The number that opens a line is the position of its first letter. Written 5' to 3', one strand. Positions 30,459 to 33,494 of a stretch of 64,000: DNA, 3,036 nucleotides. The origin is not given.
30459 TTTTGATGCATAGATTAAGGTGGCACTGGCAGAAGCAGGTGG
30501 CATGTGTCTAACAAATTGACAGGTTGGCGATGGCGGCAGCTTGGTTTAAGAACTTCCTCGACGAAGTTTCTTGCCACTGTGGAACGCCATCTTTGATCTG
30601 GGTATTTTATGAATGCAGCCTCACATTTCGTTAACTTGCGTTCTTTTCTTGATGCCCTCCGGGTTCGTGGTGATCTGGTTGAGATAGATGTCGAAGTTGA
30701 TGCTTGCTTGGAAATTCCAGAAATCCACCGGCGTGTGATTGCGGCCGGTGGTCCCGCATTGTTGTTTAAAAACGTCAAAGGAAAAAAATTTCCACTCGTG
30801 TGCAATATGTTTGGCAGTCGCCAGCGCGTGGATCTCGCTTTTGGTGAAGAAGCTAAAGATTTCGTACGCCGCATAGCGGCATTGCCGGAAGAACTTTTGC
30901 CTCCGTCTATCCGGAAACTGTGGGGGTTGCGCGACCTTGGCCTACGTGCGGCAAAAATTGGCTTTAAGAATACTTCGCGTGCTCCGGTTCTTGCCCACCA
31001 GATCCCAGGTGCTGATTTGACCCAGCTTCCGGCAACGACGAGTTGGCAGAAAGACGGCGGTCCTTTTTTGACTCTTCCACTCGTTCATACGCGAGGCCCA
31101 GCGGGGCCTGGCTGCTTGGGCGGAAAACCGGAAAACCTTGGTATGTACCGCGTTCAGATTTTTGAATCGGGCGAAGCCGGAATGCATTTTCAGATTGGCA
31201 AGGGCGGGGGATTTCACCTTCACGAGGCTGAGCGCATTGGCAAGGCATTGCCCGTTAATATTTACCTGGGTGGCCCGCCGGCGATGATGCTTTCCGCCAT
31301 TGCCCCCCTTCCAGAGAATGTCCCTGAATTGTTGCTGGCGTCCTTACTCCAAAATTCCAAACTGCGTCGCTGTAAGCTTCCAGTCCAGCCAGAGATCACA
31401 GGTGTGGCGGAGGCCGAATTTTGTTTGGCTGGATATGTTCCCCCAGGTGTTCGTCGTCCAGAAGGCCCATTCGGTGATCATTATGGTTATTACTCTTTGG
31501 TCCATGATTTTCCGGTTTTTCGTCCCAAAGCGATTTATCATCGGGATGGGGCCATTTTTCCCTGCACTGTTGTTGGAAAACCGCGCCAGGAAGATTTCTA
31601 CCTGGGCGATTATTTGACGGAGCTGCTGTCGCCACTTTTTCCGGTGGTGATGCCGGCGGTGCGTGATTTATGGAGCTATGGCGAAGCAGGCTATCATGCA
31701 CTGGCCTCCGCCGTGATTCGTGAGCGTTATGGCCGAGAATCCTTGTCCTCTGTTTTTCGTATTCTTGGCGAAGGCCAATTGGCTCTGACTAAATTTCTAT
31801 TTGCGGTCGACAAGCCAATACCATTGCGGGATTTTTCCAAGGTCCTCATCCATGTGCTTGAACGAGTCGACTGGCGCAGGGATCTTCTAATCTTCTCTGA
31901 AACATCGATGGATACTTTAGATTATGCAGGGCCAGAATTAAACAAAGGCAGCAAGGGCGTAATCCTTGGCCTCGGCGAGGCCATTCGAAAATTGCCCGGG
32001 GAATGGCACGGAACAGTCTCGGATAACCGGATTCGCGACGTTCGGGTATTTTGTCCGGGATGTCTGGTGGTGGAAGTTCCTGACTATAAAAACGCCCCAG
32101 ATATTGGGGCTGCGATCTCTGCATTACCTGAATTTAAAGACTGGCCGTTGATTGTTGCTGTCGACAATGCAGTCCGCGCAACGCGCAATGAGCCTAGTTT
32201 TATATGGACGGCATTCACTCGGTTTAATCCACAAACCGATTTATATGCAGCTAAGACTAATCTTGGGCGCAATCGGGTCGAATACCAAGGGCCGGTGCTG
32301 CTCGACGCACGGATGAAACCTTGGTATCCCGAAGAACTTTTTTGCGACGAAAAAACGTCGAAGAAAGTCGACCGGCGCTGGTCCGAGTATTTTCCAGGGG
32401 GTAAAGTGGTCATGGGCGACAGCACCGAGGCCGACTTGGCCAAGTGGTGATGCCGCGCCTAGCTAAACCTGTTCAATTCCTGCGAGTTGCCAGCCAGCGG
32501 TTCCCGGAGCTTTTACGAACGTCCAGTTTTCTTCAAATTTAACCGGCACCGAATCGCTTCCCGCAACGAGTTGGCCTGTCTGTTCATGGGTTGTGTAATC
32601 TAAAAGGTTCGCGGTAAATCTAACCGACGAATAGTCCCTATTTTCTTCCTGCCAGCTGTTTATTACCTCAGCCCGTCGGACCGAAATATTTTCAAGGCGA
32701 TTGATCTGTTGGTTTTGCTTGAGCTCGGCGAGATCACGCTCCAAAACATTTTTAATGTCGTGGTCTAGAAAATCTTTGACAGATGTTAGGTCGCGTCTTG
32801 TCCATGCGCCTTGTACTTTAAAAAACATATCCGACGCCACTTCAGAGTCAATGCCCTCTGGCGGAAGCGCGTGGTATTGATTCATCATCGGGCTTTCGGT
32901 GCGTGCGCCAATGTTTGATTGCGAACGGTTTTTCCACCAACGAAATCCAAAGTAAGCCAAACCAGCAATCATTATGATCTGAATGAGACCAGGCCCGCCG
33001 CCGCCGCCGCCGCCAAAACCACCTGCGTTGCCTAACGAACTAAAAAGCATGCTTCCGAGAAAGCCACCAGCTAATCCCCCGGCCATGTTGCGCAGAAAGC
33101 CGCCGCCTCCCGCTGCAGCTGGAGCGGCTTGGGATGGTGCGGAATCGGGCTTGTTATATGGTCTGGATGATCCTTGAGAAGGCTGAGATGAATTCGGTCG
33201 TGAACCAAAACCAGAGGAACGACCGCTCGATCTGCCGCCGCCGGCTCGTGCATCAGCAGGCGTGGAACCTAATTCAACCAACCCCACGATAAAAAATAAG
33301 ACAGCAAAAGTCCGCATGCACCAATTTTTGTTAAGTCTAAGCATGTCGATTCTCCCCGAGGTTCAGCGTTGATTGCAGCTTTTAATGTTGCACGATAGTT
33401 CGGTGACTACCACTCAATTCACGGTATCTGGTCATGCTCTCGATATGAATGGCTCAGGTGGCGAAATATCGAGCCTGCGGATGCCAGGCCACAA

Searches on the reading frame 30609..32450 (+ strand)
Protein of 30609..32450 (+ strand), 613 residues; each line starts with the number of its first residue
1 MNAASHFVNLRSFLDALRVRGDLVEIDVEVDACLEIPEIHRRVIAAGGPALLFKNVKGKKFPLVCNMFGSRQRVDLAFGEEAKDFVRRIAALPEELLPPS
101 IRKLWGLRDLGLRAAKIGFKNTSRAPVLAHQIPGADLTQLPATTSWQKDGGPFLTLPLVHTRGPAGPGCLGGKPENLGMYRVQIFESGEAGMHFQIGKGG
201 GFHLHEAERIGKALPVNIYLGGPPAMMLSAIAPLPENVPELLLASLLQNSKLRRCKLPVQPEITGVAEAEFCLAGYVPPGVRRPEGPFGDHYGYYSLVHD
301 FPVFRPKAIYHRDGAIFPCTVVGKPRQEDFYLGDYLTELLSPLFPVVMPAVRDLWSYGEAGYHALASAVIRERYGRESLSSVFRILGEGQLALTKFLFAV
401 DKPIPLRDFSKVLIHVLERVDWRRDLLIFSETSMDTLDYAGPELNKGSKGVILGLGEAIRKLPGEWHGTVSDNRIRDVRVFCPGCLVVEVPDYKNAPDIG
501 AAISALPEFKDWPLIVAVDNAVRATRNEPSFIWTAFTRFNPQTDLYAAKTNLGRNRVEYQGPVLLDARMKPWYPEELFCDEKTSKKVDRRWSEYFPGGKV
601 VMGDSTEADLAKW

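Call 62: search_protein_families(library=pfam, proteins=[window:30609-32450:+], max_evalue=0.001)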
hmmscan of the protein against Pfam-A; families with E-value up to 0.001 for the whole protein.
window:30609-32450:+ (613 aa): 3 families
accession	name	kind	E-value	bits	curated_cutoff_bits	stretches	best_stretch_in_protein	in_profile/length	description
PF01977.22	UbiD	-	2.4e-61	207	23.3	1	124-325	7-206/206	3-octaprenyl-4-hydroxybenzoate carboxy-lyase Rift-related domain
PF20696.2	UbiD_C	-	1.1e-30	106.6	24.2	1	331-452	2-125/127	3-octaprenyl-4-hydroxybenzoate carboxy-lyase C-terminal domain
PF20695.2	UbiD_N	-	2.2e-26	92.2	24.3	1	14-91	1-76/78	3-octaprenyl-4-hydroxybenzoate carboxy-lyase N-terminal domain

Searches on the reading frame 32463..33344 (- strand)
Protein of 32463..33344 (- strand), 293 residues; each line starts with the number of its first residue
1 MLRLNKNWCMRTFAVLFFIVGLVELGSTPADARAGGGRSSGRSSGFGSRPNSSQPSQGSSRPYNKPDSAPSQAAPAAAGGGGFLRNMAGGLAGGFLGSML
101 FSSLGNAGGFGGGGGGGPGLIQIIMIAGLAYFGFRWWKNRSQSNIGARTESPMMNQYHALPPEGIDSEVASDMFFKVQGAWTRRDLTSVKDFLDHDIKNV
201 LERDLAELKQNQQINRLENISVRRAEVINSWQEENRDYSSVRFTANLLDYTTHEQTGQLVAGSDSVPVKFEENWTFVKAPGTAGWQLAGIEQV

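Call 62: search_protein_families(library=pfam, proteins=[window:32463-33344:-], max_evalue=0.001)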
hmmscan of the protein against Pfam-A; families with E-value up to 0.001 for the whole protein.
window:32463-33344:- (293 aa): 1 family
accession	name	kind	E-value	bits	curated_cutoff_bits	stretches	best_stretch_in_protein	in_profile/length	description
PF04280.21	Tim44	-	3.6e-28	99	29.6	1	170-292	24-147/147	Tim44-like domain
